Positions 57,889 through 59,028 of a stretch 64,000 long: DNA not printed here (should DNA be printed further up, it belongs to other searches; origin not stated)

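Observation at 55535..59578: AT-rich ~4 kb defence-like island inserted inside the conserved rpsP-KH-(rimM)-trmD operon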

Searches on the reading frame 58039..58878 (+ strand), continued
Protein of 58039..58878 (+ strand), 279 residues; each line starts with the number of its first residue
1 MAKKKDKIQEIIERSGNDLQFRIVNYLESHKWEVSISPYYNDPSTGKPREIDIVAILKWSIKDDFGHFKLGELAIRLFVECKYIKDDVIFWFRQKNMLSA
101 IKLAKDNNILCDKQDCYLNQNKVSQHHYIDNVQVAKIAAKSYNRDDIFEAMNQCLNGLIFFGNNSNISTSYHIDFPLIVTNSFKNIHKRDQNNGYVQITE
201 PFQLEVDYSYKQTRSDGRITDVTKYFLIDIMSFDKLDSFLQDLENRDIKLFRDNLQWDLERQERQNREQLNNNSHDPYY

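Call 83: search_protein_representatives(alignment_id=A1)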
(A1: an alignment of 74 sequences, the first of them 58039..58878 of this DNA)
Query: 74 sequences, 265 profile positions. Proteins with E-value up to 0.001 (for the whole library): 2257; up to 1e-10: 632; up to 1e-30: 301. The best 150 are listed.
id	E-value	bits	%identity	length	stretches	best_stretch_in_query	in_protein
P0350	4.0e-105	367.4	-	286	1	3-263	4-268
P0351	8.7e-94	330.2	-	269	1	3-257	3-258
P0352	3.6e-93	328.2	-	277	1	3-258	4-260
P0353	5.5e-93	327.6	-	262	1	4-261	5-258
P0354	1.1e-91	323.3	-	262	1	5-260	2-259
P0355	6.4e-90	317.5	-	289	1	3-262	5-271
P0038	4.6e-89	314.7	-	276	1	1-263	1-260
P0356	6.7e-89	314.2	-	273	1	3-263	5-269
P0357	1.3e-88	313.2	-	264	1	7-259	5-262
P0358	6.6e-87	307.6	-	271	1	2-261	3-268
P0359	1.4e-86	306.6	-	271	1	9-262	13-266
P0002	4.9e-86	304.8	-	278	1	1-264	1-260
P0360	5.5e-86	304.6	-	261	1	5-255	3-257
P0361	1.9e-85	302.9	-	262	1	3-261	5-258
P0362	2.0e-84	299.5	-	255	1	7-256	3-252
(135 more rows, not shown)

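Call 95: search_dna_similar(query=window:58039-58878:+, collection=plasmids, mode=protein, max_evalue=0.001, max_rows=15)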
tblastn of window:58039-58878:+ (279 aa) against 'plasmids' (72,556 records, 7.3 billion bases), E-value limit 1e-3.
No match.
